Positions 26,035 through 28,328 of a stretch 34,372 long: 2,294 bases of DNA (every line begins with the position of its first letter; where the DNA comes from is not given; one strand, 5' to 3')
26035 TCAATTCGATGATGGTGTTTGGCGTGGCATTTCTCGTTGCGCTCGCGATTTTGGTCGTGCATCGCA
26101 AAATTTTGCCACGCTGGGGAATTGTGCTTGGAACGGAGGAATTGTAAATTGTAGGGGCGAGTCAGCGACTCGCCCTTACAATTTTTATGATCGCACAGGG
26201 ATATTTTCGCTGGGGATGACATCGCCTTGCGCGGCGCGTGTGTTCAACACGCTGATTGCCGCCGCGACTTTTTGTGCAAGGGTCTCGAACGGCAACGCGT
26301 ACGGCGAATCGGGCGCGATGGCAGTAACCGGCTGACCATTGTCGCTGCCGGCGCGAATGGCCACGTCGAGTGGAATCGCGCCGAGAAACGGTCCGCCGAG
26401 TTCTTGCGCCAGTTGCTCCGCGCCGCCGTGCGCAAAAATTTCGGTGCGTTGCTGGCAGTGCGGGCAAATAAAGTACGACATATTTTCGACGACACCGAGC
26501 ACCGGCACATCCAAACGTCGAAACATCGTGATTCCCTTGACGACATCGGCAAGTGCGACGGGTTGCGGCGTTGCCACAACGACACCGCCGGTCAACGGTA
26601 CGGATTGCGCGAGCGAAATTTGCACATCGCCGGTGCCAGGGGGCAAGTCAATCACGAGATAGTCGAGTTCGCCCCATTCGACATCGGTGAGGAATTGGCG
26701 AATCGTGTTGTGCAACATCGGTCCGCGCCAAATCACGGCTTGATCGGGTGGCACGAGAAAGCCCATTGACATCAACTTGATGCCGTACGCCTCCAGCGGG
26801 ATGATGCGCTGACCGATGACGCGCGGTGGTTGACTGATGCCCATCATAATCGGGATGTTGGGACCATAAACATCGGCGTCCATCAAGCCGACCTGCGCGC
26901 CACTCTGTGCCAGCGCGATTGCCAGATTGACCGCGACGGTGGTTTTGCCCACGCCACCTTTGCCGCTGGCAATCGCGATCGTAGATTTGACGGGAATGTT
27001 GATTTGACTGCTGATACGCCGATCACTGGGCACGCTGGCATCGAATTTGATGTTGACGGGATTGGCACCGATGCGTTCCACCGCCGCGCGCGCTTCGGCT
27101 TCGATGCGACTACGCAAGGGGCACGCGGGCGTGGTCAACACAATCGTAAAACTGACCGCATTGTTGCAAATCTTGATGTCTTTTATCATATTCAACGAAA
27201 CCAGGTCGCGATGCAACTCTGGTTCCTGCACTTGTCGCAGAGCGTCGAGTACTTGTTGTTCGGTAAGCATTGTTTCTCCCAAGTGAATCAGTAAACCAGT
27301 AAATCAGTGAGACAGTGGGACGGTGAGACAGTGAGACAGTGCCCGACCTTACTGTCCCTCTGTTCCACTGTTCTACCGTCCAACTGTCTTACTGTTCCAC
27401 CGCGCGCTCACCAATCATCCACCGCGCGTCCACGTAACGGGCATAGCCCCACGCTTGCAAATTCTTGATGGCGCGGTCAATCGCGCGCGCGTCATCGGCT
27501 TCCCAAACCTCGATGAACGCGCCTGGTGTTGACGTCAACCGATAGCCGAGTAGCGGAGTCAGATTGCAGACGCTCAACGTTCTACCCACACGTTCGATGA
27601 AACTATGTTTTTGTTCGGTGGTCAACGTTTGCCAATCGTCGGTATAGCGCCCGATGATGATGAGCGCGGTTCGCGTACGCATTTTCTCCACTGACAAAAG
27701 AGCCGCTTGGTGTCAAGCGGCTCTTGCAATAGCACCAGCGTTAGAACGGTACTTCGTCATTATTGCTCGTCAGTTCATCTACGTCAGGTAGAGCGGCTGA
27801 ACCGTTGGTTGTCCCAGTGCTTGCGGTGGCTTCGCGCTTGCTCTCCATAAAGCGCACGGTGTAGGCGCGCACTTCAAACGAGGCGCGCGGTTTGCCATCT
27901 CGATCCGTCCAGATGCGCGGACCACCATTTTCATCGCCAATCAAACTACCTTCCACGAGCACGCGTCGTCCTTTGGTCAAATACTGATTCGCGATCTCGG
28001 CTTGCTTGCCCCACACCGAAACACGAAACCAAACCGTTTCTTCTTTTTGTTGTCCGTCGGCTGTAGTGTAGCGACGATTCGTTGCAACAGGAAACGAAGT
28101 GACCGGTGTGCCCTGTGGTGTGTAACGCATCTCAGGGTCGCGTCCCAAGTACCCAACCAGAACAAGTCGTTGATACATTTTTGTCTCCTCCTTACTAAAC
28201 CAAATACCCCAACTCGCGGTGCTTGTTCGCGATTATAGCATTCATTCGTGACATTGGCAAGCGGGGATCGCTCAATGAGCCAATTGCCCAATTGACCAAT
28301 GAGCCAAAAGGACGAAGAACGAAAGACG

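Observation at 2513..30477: Locus-specific tandem arrays of degenerate 7-10-mers occupy many of the intergenic gaps (STRR-like)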

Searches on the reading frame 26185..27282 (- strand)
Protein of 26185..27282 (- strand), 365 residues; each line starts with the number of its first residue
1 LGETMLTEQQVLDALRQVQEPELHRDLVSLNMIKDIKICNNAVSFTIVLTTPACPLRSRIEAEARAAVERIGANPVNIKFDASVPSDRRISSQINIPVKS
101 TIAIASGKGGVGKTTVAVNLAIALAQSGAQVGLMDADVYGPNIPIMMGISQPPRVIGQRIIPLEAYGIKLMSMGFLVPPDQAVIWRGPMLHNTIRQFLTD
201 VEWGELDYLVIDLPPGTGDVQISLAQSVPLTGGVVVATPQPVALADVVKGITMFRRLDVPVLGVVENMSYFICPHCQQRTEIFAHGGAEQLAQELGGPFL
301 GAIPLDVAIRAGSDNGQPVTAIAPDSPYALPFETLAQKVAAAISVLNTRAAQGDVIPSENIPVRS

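Call 7: search_protein_families(library=pfam, proteins=[window:26185-27282:-])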
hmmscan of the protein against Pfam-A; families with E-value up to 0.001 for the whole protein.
window:26185-27282:- (365 aa): 9 families
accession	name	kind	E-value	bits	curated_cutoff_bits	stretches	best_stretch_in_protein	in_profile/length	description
PF10609.15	ParA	-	1.7e-102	342.5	27.1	1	98-339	2-245/246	NUBPL iron-transfer P-loop NTPase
PF01883.24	FeS_assembly_P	-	1.2e-19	70.8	23.5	1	8-73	1-66/73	Iron-sulfur cluster assembly protein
PF01656.29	CbiA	-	9.3e-16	58.4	25.4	1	102-319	1-125/125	CobQ/CobB/MinD/ParA nucleotide binding domain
PF13614.12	AAA_31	-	1.3e-11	45.2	27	1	101-139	3-41/177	AAA domain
PF00142.24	Fer4_NifH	-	6.5e-08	32.8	25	0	106-137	6-37/271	4Fe-4S iron sulfur cluster binding proteins, NifH/frxC family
PF09140.17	MipZ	-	1.3e-06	28.4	20.7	1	102-213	3-107/262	ATPase MipZ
PF02374.21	ArsA_ATPase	-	2.8e-05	23.9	24.3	1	103-135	4-36/305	Anion-transporting ATPase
PF07015.17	VirC1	-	0.00037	20.4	24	1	102-138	4-40/231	VirC1 protein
PF13481.12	AAA_25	-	0.00091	19.3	27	0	99-131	32-63/195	AAA domain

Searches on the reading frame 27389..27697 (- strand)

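Call 7: search_protein_families(library=pfam, proteins=[window:27389-27697:-])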
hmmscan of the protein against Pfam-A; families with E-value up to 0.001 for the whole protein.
window:27389-27697:- (102 aa): 1 family
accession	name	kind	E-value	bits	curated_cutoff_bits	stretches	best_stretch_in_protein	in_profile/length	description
PF20321.3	DUF6616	-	0.00082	20.1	27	0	17-42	9-34/111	Family of unknown function (DUF6616)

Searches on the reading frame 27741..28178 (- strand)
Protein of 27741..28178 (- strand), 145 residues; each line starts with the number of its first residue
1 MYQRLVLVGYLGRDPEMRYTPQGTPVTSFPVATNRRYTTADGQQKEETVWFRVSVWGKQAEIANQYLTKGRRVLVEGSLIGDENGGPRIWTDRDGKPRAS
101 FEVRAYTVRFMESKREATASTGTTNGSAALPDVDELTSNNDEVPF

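Call 7: search_protein_families(library=pfam, proteins=[window:27741-28178:-])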
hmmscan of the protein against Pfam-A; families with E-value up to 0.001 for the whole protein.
window:27741-28178:- (145 aa): 2 families
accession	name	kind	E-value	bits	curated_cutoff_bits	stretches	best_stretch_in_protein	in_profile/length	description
PF00436.31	SSB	-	4.8e-30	104.1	26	1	3-111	2-104/104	Single-strand binding protein family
PF22657.2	SSB_1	-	0.0005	20.6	27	1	4-85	2-81/91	Another single-strand binding protein family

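Call 8: find_encoding_contigs(protein=window:27741-28178:-, flank=10000, max_places=6)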
Protein window:27741-28178:- (145 aa): no gene with exactly this product is on record in the collection.

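Call 71: find_homologous_proteins(query=window:27741-28178:-, max_evalue=1e-30)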
Query window:27741-28178:- (145 aa): 5255 proteins with E <= 1e-30 among 8000 candidates; the best 120 are listed.
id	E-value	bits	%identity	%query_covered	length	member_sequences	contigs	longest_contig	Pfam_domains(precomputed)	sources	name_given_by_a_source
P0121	7.0e-92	323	100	100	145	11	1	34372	PF00436.32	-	-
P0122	5.7e-78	278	88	100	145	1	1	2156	PF00436.32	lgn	-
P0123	2.7e-74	266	85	100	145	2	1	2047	PF00436.32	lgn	-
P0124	8.8e-72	257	84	100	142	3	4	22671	PF00436.32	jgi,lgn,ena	jgi:single-strand DNA-binding protein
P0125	3.0e-70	253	78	100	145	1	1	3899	PF00436.32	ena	-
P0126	1.6e-68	247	75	100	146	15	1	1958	PF00436.32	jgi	jgi:single-strand DNA-binding protein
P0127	3.8e-67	242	77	100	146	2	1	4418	PF00436.32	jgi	jgi:single-strand DNA-binding protein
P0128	1.2e-66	241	76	100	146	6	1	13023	PF00436.32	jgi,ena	jgi:single-strand DNA-binding protein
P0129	4.5e-66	239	72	100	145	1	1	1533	PF00436.32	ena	-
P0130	2.4e-65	237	74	100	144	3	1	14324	PF00436.32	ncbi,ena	-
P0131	3.6e-65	236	75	100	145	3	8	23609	PF00436.32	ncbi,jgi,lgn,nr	ncbi:MAG: single-stranded DNA-binding protein [Chloroflexi bacterium]|nr:single-stranded DNA-binding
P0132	6.2e-65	235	76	100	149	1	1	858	PF00436.32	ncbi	-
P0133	7.8e-65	235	73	100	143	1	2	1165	PF00436.32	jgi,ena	jgi:single-strand DNA-binding protein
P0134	2.7e-64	233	73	100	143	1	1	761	PF00436.32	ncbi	-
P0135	2.8e-64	233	72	100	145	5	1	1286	PF22657.3,PF00436.32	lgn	-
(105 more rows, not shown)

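Call 72: find_encoding_contigs(protein=P0122, flank=10000, max_places=4)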
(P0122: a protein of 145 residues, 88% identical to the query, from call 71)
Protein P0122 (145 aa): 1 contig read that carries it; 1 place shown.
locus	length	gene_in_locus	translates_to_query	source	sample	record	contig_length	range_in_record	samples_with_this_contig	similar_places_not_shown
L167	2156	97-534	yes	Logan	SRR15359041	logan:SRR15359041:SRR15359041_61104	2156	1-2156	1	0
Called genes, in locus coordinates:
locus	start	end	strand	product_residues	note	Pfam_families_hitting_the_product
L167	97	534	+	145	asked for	PF00436:SSB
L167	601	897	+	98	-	PF20321:DUF6616 (faint)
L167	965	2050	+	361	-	PF01883:FeS_assembly_P, PF00142:Fer4_NifH (faint), PF01656:CbiA, PF02374:ArsA_ATPase (faint), PF09140:MipZ (weak), PF10609:ParA, PF13614:AAA_31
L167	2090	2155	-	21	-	?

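Call 73: find_encoding_contigs(protein=P0123, flank=10000, max_places=4)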
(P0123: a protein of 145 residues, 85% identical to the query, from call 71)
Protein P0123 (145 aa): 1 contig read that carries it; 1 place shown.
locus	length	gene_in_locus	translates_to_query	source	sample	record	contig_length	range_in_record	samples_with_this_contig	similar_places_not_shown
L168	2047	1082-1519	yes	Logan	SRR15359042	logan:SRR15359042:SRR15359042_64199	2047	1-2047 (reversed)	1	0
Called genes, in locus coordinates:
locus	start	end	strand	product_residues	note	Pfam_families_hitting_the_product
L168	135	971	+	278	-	PF01040:UbiA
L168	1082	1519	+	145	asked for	PF00436:SSB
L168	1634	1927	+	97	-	PF20321:DUF6616 (weak)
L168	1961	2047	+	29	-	?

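Call 74: find_encoding_contigs(protein=P0124, flank=10000, max_places=4)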
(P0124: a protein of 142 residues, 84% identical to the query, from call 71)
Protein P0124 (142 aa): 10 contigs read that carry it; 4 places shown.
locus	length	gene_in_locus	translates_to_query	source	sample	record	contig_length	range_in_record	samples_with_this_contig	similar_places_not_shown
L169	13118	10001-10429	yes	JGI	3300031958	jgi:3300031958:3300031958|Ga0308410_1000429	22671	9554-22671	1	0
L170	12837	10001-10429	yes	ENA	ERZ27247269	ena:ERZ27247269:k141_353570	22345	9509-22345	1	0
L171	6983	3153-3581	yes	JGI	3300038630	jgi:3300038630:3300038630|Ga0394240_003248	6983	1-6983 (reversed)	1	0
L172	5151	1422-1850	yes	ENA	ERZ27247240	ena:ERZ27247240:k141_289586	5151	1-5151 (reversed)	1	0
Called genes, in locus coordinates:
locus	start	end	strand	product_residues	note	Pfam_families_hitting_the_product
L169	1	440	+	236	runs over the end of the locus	PF02660:G3P_acyltransf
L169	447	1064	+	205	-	PF00485:PRK, PF13238:AAA_18 (weak)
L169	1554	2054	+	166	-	PF01934:HepT-like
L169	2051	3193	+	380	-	PF13439:Glyco_transf_4 (weak), PF13579:Glyco_trans_4_4 (weak), PF20706:GT4-conflict, PF00534:Glycos_transf_1, PF13524:Glyco_trans_1_2, PF13692:Glyco_trans_1_4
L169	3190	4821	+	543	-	PF01943:Polysacc_synt, PF13440:Polysacc_synt_3, PF01943:Polysacc_synt, PF13440:Polysacc_synt_3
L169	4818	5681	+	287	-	PF00535:Glycos_transf_2, PF10111:Glyco_tranf_2_2, PF13506:Glyco_transf_21 (weak), PF13641:Glyco_tranf_2_3, PF13632:Glyco_trans_2_3 (weak)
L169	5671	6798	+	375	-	PF13439:Glyco_transf_4 (weak), PF20706:GT4-conflict (weak), PF00534:Glycos_transf_1, PF13692:Glyco_trans_1_4, PF13524:Glyco_trans_1_2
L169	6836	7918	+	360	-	PF13439:Glyco_transf_4, PF13579:Glyco_trans_4_4 (weak), PF20706:GT4-conflict, PF00534:Glycos_transf_1, PF13692:Glyco_trans_1_4, PF13524:Glyco_trans_1_2 (weak)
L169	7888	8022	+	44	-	-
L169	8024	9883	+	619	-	PF13231:PMT_2 (weak), PF03901:Glyco_transf_22 (weak)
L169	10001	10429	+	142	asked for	PF00436:SSB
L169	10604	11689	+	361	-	PF01883:FeS_assembly_P, PF00142:Fer4_NifH (faint), PF01656:CbiA, PF02374:ArsA_ATPase (faint), PF09140:MipZ (weak), PF10609:ParA, PF13614:AAA_31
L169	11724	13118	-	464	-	?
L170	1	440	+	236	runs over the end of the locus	PF02660:G3P_acyltransf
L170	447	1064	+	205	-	PF00485:PRK, PF13238:AAA_18 (weak)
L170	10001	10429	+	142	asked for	PF00436:SSB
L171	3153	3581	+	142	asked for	PF00436:SSB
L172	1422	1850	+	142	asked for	PF00436:SSB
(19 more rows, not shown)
